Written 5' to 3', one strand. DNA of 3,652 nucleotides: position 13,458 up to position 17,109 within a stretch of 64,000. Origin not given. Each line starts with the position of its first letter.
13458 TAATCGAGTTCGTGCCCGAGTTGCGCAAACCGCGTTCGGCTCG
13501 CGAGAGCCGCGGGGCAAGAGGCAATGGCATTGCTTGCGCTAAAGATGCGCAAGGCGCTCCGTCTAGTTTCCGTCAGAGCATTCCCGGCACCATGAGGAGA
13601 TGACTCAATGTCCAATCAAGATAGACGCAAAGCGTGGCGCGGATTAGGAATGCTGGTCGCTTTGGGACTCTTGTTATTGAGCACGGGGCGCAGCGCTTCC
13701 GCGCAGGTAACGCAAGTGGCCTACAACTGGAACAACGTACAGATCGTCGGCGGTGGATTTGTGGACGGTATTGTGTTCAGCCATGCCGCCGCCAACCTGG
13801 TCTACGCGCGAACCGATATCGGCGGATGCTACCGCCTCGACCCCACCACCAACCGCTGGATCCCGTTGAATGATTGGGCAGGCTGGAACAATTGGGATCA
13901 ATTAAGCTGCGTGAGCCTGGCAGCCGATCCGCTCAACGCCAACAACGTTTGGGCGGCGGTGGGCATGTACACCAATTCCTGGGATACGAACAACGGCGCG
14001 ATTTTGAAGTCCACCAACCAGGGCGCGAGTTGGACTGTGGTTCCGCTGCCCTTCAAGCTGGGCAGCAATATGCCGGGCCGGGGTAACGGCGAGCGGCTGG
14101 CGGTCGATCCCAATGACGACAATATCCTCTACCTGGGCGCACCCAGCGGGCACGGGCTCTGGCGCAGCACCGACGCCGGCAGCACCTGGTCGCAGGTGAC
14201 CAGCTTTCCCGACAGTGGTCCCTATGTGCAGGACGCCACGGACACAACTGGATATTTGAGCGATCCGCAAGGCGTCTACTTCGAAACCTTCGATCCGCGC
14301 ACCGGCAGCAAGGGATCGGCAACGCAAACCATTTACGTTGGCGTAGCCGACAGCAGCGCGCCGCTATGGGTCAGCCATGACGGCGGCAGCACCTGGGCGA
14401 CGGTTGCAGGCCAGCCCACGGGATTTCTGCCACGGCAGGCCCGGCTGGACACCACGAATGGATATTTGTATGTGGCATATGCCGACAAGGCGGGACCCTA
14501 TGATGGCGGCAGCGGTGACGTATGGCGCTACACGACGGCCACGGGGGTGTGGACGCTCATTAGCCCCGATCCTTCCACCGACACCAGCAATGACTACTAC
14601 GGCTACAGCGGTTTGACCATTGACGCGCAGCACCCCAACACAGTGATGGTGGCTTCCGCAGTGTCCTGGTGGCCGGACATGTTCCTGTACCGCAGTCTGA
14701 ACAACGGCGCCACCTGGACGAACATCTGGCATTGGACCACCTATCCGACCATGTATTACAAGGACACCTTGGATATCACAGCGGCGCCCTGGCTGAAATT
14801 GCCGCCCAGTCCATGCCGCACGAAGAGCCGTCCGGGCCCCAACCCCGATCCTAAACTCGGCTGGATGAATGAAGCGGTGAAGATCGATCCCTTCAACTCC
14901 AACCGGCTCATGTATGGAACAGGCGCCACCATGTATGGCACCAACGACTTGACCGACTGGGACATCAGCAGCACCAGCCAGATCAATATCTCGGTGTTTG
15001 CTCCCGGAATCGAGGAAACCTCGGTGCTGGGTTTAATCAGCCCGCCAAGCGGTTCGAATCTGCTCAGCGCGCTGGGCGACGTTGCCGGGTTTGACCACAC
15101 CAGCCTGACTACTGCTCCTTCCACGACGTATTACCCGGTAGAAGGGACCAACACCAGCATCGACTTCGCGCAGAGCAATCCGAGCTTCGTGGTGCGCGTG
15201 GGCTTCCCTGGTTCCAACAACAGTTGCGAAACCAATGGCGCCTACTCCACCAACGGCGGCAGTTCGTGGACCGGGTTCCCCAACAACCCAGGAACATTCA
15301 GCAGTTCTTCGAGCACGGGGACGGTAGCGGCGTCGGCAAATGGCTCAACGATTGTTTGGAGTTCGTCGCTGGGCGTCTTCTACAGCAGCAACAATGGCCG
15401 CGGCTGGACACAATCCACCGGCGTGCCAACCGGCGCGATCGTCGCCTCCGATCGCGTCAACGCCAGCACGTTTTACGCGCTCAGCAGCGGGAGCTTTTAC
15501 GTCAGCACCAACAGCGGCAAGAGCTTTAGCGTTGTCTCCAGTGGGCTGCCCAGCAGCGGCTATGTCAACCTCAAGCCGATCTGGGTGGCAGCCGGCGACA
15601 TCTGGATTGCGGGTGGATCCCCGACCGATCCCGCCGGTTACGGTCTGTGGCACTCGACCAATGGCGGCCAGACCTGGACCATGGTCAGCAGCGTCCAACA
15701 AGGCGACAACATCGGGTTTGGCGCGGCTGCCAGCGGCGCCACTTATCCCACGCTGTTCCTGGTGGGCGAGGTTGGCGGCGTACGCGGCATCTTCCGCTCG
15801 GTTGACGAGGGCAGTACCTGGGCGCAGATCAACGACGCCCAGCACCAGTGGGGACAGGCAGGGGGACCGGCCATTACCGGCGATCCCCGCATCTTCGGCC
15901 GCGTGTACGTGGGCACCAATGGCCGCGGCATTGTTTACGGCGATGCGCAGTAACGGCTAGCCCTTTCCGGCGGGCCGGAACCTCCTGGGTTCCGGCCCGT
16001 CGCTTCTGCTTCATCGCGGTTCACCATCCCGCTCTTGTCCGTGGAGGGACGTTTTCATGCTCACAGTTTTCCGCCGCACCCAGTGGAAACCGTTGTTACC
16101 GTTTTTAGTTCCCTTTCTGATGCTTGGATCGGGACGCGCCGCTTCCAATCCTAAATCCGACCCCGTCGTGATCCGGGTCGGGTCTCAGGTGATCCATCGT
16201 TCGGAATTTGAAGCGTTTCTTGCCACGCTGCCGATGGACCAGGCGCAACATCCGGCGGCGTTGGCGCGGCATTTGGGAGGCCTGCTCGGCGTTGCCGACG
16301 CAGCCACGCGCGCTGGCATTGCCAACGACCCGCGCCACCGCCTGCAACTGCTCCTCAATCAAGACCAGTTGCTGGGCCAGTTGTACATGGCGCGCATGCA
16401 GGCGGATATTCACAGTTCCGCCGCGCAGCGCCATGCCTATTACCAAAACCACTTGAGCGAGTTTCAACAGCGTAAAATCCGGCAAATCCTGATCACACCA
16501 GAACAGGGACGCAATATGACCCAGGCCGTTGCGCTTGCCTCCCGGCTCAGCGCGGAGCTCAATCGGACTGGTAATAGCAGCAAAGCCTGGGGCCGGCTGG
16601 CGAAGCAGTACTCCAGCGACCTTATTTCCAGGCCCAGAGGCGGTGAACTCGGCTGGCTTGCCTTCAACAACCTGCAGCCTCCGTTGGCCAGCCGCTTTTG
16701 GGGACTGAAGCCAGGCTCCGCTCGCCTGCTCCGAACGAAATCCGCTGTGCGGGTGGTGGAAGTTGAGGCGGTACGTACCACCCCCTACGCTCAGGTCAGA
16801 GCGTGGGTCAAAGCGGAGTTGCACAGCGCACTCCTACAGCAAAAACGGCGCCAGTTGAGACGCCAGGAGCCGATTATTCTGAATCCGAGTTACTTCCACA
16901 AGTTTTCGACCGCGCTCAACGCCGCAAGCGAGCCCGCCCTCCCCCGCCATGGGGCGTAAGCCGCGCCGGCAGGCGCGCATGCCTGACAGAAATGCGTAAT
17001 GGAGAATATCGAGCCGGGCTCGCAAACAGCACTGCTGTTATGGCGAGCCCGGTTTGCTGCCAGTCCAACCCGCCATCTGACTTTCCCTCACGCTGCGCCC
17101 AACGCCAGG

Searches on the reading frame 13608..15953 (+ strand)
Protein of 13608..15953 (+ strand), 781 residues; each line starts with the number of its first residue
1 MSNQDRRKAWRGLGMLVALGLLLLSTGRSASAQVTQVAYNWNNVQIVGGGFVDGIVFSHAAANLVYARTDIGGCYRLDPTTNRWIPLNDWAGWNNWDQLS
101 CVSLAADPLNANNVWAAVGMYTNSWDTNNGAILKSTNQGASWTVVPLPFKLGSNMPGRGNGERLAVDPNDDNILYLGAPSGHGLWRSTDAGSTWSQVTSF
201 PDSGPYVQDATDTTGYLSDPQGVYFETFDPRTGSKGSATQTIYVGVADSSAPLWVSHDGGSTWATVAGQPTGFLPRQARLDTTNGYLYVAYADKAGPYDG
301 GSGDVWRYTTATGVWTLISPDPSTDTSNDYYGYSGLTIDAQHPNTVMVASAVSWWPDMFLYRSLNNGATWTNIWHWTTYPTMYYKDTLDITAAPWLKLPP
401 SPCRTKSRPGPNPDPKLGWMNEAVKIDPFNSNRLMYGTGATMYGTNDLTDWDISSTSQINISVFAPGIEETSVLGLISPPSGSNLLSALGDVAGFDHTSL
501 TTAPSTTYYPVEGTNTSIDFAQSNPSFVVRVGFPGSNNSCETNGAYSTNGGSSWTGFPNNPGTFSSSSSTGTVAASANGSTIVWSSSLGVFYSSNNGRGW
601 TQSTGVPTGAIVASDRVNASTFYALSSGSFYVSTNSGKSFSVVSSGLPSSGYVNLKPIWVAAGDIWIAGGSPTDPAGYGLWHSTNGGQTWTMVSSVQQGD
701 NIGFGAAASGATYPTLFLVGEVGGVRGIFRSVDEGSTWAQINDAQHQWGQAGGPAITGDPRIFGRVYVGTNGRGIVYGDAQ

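Call 53: search_protein_families(library=pfam, proteins=[window:13608-15953:+], max_evalue=0.00001)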
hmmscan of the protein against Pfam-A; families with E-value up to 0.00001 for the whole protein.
window:13608-15953:+ (781 aa): 2 families
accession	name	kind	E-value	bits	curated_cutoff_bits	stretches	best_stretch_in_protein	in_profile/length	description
PF15902.12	Sortilin-Vps10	-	2.5e-15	56.7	33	0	680-742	3-61/446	Sortilin, neurotensin receptor 3,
PF02012.26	BNR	-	2.8e-06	26.9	27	0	681-691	1-11/12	BNR/Asp-box repeat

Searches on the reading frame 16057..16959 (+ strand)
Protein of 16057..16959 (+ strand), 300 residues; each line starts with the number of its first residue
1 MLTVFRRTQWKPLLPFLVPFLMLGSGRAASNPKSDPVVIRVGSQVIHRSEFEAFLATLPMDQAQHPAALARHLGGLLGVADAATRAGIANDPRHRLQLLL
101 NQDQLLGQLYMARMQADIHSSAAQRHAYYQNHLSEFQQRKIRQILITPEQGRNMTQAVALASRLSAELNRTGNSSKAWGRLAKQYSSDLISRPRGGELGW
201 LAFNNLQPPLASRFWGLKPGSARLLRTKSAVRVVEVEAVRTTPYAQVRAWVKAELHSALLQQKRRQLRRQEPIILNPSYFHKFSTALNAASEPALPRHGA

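Call 38: search_protein_families(library=pfam, proteins=[window:16057-16959:+])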
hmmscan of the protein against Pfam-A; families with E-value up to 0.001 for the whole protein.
window:16057-16959:+ (300 aa): 3 families
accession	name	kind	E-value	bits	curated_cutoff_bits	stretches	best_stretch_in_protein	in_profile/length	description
PF13616.12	Rotamase_3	-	3.8e-09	37.5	22.5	1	134-237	11-113/116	PPIC-type PPIASE domain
PF00639.27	Rotamase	-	2.9e-06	28.6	21.7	1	144-236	2-95/97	PPIC-type PPIASE domain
PF13145.12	Rotamase_2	-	3.6e-05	25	27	1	126-248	7-120/121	PPIC-type PPIASE domain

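Call 98: find_homologous_proteins(query=window:16057-16959:+, max_evalue=1e-30)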
Query window:16057-16959:+ (300 aa): 1 proteins with E <= 1e-30 among 7929 candidates.
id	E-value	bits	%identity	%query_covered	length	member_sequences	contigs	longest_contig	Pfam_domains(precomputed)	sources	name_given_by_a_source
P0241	1.4e-192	656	100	100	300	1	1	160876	PF00639.28,PF13616.13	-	-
